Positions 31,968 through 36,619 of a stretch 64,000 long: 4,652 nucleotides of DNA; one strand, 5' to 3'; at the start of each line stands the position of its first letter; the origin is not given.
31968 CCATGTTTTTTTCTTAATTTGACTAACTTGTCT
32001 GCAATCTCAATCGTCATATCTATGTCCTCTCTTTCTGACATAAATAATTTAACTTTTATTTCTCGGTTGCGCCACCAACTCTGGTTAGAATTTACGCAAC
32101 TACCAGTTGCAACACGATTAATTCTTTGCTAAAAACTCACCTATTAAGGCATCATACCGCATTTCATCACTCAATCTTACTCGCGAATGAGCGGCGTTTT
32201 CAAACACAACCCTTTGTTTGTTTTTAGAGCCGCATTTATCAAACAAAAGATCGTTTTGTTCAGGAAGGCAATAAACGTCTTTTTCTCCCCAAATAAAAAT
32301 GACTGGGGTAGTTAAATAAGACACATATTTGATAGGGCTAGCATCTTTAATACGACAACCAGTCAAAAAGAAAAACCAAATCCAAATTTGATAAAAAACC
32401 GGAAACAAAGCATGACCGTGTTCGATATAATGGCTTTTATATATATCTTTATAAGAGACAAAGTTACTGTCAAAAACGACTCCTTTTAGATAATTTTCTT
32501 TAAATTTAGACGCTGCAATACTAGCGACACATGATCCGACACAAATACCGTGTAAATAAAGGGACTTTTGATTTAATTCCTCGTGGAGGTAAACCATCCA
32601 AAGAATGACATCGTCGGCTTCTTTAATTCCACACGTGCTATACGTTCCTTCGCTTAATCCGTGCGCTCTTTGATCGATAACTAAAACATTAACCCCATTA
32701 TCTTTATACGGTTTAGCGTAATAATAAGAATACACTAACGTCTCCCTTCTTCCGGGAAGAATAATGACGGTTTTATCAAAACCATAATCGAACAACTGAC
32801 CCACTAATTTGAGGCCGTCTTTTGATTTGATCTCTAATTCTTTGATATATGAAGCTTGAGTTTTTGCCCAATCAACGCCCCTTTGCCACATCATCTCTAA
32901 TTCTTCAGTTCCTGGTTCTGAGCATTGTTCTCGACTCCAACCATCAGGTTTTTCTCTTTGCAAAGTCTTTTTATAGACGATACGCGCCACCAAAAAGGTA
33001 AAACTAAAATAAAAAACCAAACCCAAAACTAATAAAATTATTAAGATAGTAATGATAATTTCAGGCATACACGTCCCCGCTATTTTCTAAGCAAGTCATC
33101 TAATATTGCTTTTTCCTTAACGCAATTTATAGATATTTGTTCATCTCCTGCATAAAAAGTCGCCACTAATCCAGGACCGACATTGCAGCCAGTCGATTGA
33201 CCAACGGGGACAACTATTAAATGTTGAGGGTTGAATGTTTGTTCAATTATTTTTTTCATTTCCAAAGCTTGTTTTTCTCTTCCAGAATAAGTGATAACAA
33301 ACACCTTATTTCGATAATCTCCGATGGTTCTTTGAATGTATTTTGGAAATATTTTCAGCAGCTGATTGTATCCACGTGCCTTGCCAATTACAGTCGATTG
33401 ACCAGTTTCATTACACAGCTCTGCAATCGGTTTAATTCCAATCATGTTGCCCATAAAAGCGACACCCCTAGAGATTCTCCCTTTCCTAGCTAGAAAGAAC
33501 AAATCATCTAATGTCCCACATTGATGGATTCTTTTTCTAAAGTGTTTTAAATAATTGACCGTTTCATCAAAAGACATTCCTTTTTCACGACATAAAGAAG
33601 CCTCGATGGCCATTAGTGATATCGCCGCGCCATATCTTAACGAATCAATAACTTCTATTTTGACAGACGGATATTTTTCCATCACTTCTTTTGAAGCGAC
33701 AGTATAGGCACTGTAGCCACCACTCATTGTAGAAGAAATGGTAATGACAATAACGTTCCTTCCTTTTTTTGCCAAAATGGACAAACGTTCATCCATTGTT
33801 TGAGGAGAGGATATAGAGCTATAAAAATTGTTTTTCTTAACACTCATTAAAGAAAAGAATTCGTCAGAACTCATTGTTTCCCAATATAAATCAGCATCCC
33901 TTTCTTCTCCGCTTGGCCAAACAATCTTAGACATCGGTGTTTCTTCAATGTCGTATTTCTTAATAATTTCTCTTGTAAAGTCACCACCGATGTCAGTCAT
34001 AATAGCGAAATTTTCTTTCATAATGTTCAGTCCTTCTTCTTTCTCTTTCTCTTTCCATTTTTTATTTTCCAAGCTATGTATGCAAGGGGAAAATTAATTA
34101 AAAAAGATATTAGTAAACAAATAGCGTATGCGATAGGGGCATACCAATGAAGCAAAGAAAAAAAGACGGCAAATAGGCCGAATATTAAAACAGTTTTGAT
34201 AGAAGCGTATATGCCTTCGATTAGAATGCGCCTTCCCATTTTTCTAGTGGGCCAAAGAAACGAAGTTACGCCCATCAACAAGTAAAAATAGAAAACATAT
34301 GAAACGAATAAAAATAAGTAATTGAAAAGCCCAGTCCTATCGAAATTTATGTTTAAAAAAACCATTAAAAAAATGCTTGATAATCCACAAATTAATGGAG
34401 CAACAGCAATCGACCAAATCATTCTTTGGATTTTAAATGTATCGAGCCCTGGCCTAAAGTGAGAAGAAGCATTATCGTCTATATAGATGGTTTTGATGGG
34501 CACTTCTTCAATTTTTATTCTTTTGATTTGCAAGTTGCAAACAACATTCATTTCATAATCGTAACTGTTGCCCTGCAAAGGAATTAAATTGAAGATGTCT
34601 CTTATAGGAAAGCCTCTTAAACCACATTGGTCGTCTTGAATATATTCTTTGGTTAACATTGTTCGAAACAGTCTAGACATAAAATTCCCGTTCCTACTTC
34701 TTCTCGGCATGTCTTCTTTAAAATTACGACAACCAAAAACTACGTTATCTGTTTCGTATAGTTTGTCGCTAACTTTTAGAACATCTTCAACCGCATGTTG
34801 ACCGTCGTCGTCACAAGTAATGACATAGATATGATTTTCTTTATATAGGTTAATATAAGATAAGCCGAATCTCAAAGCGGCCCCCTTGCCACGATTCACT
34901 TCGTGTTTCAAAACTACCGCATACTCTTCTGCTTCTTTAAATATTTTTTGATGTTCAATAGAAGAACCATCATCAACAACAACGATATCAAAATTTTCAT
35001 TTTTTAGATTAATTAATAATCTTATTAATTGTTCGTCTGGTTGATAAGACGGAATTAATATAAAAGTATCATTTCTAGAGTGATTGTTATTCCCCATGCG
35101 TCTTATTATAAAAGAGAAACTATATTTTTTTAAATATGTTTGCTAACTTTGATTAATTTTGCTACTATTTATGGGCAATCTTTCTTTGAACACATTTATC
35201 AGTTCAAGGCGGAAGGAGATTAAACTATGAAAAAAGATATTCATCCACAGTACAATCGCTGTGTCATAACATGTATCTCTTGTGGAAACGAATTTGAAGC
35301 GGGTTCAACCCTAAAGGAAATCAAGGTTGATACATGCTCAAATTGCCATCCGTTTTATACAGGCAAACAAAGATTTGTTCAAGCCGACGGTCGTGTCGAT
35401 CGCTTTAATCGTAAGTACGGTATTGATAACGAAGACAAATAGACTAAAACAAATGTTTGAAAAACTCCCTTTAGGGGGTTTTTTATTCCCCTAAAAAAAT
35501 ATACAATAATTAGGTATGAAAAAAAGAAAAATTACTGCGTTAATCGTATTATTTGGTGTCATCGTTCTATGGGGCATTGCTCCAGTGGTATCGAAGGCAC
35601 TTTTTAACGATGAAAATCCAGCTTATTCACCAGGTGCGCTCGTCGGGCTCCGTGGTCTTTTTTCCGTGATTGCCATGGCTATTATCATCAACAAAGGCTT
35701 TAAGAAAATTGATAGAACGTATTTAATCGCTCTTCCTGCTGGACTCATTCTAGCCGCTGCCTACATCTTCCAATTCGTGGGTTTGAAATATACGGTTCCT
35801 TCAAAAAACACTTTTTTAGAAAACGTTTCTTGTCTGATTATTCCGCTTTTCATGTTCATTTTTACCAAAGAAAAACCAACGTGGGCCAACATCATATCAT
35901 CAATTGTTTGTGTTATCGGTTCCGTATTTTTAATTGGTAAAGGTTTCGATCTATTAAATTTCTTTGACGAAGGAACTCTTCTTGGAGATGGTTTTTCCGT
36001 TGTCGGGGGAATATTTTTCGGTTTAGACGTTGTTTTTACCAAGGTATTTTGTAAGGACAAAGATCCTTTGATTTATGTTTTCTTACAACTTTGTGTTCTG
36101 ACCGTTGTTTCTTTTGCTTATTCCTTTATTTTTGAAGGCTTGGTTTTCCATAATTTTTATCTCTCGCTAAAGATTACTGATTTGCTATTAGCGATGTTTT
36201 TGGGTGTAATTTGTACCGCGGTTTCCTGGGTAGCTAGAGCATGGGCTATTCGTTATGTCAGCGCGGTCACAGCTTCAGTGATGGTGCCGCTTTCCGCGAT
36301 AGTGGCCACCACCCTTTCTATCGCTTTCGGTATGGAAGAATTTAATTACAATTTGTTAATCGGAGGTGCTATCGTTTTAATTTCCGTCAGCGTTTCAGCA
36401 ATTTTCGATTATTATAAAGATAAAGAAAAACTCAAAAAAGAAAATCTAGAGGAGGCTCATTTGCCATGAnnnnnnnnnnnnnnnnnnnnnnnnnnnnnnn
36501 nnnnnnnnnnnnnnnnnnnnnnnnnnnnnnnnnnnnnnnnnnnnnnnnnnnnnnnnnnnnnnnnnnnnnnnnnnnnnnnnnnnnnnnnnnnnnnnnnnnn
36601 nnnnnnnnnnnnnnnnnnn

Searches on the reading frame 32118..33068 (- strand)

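Call 11: search_protein_families(library=pfam, proteins=[window:32118-33068:-], max_evalue=0.00001)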
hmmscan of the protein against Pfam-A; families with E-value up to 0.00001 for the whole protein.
window:32118-33068:- (316 aa): 2 families
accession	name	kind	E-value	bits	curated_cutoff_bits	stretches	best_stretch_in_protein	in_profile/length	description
PF12146.15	Hydrolase_4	-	7.2e-12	45.5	27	0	99-209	5-116/239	Serine aminopeptidase, S33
PF00561.26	Abhydrolase_1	-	2.3e-11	44.3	25.8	1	100-202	2-102/245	alpha/beta hydrolase fold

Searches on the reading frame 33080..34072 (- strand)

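Call 11: search_protein_families(library=pfam, proteins=[window:33080-34072:-], max_evalue=0.00001)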
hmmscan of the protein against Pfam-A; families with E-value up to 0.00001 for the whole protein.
window:33080-34072:- (330 aa): 1 family
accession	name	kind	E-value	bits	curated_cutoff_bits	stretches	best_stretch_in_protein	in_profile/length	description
PF02645.21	DegV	-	4.8e-45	154.5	27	1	22-308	2-278/280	Uncharacterised protein, DegV family COG1307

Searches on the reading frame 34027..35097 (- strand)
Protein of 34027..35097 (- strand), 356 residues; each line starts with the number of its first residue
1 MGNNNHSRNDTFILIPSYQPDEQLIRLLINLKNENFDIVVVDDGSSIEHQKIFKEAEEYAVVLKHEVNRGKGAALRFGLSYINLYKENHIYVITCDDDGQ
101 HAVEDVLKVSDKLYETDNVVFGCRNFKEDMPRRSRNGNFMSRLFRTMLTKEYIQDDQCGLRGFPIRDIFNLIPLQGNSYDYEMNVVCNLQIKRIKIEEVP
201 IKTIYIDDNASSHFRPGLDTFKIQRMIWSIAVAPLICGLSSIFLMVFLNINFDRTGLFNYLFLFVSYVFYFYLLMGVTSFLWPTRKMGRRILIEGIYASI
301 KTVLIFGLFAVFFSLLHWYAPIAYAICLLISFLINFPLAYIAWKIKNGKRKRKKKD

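Call 11: search_protein_families(library=pfam, proteins=[window:34027-35097:-], max_evalue=0.00001)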
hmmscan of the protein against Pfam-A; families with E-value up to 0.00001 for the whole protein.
window:34027-35097:- (356 aa): 1 family
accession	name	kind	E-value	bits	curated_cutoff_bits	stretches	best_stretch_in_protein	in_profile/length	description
PF00535.33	Glycos_transf_2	-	3.2e-16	60.1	23.3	1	13-147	2-140/168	Glycosyl transferase family 2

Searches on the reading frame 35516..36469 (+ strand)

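Call 11: search_protein_families(library=pfam, proteins=[window:35516-36469:+], max_evalue=0.00001)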
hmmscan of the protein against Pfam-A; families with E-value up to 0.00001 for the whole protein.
window:35516-36469:+ (317 aa): 1 family
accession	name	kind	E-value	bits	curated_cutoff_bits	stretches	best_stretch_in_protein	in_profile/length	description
PF00892.27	EamA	-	2.2e-25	89.9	28.2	2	8-140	3-134/135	EamA-like transporter family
